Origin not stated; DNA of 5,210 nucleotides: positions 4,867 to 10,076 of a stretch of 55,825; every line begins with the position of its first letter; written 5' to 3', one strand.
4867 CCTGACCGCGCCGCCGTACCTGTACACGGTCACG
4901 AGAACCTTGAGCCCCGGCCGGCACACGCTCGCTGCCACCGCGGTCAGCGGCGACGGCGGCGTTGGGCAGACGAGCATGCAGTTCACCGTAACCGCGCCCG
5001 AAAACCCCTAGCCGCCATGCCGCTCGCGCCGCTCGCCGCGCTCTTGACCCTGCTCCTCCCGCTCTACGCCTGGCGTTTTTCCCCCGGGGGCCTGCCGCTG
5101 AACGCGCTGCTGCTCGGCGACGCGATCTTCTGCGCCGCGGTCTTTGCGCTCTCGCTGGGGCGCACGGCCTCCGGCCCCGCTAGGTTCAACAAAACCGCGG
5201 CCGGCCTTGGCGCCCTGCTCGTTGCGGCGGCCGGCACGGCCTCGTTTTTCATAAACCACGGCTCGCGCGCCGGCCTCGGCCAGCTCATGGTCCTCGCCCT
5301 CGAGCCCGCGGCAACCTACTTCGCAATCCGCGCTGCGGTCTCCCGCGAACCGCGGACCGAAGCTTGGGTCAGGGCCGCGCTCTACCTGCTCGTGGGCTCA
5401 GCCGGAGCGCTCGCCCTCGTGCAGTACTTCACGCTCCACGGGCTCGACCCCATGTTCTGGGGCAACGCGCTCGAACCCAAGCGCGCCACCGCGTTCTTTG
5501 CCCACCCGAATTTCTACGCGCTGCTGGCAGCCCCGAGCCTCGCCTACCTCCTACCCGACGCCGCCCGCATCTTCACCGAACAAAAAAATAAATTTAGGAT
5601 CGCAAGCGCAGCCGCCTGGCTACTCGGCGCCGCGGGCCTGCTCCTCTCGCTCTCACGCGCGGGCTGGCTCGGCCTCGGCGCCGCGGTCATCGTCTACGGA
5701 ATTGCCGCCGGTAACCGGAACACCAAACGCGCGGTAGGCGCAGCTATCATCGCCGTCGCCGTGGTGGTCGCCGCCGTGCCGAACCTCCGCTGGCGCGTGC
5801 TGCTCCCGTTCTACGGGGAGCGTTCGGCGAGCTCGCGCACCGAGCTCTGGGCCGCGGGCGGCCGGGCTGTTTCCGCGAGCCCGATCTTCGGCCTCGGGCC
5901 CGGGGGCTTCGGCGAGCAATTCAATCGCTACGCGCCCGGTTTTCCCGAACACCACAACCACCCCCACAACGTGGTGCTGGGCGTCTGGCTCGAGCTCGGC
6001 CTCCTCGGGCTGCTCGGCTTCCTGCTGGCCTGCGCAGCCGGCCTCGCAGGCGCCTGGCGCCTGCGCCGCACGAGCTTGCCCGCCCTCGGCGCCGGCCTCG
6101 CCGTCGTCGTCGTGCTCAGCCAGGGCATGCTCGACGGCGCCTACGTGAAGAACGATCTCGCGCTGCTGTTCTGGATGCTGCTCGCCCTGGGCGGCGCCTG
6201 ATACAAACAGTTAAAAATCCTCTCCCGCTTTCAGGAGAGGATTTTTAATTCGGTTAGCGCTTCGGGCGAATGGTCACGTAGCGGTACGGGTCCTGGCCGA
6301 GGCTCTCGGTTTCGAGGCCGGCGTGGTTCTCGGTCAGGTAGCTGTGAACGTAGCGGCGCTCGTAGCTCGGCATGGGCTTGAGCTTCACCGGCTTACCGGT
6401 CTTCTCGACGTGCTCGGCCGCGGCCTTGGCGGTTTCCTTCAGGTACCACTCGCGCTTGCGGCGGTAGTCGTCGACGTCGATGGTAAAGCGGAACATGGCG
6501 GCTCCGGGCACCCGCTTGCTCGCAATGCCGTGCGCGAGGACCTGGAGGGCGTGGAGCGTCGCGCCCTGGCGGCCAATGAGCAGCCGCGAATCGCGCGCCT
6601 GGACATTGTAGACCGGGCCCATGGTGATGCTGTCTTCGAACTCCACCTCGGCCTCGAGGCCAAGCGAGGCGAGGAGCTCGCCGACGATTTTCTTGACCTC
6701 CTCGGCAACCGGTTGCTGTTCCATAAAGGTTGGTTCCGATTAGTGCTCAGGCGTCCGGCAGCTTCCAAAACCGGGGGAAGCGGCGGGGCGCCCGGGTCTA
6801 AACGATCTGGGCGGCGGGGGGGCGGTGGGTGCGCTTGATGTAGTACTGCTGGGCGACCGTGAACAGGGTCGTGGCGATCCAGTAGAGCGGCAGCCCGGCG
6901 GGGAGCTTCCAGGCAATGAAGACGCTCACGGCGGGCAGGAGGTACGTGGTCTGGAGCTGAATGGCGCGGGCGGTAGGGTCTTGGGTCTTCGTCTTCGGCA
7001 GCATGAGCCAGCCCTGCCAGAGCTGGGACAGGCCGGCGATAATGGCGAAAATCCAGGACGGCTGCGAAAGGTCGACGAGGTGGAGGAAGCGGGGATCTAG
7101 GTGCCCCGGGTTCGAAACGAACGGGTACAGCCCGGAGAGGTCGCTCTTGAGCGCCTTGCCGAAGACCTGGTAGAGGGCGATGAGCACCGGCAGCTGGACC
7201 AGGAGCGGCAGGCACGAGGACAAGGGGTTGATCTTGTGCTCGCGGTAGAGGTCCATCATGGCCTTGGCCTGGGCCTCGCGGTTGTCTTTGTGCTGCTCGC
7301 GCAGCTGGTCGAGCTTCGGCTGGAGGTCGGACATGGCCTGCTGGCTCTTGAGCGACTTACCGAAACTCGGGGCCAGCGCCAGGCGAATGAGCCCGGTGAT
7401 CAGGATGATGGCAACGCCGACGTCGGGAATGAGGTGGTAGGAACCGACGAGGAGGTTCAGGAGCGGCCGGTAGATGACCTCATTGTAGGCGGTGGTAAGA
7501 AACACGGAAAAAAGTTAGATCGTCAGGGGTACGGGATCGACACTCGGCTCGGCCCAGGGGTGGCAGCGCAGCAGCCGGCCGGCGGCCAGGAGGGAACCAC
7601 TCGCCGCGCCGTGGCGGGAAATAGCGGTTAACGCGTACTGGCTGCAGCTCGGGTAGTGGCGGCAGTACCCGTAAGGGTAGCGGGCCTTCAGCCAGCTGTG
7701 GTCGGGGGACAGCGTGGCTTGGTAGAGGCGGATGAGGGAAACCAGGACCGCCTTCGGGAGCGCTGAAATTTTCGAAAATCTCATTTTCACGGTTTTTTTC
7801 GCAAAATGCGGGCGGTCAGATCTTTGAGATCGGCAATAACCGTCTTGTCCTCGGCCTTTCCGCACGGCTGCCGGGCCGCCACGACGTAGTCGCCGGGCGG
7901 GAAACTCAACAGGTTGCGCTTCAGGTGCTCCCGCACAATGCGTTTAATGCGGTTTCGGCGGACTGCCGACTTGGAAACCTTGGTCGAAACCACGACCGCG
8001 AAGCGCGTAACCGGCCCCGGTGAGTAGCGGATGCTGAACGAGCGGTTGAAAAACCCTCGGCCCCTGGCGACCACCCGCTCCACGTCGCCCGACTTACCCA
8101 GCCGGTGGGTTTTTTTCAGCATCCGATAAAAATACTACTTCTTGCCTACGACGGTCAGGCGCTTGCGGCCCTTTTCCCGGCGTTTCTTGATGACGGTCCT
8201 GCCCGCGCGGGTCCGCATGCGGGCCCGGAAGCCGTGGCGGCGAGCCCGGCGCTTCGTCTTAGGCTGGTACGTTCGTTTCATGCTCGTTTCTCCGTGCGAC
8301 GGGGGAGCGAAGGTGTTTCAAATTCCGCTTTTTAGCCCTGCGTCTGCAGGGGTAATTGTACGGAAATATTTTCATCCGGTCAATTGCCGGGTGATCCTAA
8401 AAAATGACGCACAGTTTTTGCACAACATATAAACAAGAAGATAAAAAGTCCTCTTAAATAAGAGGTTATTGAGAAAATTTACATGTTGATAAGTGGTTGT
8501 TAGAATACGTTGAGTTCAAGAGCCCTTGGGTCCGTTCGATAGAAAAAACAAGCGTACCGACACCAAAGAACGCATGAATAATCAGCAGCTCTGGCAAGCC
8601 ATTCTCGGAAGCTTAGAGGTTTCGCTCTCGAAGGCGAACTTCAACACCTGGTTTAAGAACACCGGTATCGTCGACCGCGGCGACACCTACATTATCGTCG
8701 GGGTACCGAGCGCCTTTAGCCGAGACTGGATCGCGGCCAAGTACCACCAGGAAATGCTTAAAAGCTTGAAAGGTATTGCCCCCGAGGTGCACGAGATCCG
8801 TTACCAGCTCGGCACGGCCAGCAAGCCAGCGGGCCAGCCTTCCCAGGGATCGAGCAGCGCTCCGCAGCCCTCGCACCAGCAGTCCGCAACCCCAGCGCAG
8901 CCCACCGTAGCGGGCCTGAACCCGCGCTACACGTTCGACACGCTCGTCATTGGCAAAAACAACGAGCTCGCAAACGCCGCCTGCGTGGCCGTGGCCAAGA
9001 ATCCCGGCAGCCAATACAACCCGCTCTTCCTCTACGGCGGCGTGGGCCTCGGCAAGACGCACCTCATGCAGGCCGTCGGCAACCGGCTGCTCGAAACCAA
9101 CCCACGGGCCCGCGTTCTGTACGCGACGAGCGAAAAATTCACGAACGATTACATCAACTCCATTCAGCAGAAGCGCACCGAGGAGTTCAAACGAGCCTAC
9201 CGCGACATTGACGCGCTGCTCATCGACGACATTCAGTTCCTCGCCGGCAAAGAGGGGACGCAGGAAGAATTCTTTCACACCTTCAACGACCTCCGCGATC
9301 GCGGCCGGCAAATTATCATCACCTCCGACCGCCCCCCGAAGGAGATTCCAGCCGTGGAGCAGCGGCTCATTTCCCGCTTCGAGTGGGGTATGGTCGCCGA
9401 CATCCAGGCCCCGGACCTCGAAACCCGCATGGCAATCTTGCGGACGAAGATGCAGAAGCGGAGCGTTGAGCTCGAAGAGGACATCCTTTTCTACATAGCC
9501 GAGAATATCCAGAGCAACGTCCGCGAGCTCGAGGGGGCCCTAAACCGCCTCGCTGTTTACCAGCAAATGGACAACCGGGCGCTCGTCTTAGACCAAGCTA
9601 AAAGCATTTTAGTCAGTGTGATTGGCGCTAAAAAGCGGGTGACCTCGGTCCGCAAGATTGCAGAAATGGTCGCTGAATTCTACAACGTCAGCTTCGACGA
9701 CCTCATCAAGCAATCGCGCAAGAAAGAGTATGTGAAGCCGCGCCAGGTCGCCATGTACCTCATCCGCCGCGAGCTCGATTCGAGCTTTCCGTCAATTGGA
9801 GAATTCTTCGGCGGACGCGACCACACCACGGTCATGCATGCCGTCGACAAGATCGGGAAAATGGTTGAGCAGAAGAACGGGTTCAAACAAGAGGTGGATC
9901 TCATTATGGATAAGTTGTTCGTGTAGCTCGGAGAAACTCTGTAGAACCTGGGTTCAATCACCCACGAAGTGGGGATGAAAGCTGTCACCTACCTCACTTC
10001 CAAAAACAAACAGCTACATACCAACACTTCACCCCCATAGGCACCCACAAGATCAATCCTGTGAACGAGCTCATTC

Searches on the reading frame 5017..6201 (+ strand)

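Call 45: search_protein_families(library=pfam, proteins=[window:5017-6201:+], max_evalue=0.0001)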
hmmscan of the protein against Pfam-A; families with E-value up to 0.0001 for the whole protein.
window:5017-6201:+ (394 aa): 1 family
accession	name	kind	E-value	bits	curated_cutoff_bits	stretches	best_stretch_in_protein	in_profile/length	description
PF04932.20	Wzy_C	-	2e-21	76.8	31.7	1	201-336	3-149/149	O-Antigen ligase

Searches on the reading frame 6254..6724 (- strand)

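Call 45: search_protein_families(library=pfam, proteins=[window:6254-6724:-], max_evalue=0.0001)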
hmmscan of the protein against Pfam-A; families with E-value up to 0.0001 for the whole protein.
window:6254-6724:- (156 aa): 2 families
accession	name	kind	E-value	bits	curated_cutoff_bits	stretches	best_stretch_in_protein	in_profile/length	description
PF01424.28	R3H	-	2.7e-18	66.2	26.8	1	95-154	3-60/60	R3H domain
PF13083.13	KH_KhpA-B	-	2.8e-05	24.4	32.1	1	40-70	34-64/73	KhpA/KhpB, KH domain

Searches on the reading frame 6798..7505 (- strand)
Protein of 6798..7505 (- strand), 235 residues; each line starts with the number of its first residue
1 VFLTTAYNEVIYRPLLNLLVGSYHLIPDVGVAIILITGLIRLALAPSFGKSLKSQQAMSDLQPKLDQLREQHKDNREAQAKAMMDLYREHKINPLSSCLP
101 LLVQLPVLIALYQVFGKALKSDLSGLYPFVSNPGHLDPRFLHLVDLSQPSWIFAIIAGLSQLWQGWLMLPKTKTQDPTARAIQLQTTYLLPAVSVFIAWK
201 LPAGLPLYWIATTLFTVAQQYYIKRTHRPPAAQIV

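Call 45: search_protein_families(library=pfam, proteins=[window:6798-7505:-], max_evalue=0.0001)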
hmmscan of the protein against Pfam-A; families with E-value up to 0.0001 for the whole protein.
window:6798-7505:- (235 aa): 1 family
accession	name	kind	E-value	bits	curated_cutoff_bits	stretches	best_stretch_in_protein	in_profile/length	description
PF02096.25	60KD_IMP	-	8.2e-50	169.4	35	1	30-225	2-163/163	60Kd inner membrane protein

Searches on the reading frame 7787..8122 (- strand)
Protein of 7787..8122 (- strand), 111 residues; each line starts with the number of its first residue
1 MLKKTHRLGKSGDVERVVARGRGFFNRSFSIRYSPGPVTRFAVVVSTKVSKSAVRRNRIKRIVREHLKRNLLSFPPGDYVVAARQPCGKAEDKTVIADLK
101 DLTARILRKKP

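Call 45: search_protein_families(library=pfam, proteins=[window:7787-8122:-], max_evalue=0.0001)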
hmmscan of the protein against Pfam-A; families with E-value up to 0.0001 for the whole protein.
window:7787-8122:- (111 aa): 1 family
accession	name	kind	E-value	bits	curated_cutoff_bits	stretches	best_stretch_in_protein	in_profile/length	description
PF00825.24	Ribonuclease_P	-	1e-21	77.4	22.3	1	2-106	1-108/109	Ribonuclease P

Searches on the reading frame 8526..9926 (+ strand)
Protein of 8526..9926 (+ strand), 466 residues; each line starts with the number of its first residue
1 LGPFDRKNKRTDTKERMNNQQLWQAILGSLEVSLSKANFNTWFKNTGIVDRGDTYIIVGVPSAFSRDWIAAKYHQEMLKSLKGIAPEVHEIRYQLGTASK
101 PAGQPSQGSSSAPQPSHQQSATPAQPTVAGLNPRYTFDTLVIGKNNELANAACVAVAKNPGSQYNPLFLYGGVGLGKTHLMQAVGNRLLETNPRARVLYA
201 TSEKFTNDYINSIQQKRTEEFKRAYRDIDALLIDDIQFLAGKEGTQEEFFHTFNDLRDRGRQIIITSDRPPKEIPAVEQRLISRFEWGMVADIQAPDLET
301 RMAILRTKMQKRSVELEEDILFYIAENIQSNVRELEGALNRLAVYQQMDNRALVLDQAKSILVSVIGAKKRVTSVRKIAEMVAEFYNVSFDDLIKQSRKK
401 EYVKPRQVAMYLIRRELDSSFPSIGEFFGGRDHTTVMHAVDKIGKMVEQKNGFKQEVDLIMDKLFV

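Call 45: search_protein_families(library=pfam, proteins=[window:8526-9926:+], max_evalue=0.0001)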
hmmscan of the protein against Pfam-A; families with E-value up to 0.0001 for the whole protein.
window:8526-9926:+ (466 aa): 7 families
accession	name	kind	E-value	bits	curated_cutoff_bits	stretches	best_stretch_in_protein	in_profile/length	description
PF00308.24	Bac_DnaA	-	6.2e-71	238.2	23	1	131-291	1-161/162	Bacterial DnaA ATPAse domain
PF08299.17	Bac_DnaA_C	-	1.6e-28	99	31.5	1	376-443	2-69/69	Bacterial dnaA protein helix-turn-helix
PF11638.13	DnaA_N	-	6.7e-13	48.6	24.6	1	20-81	1-63/65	DnaA N-terminal domain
PF00004.35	AAA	-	3.3e-07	31.3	21.2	1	168-284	2-126/131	ATPase family associated with various cellular activities (AAA)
PF01695.23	IstB_IS21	-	1.4e-06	28.4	24.1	1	167-270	95-195/238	IstB-like ATP binding protein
PF01637.24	ATPase_2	-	2.1e-05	24.9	33.2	1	163-268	19-117/225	ATPase domain predominantly from Archaea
PF13401.12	AAA_22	-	7.2e-05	23.6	27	0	166-257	7-108/130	AAA domain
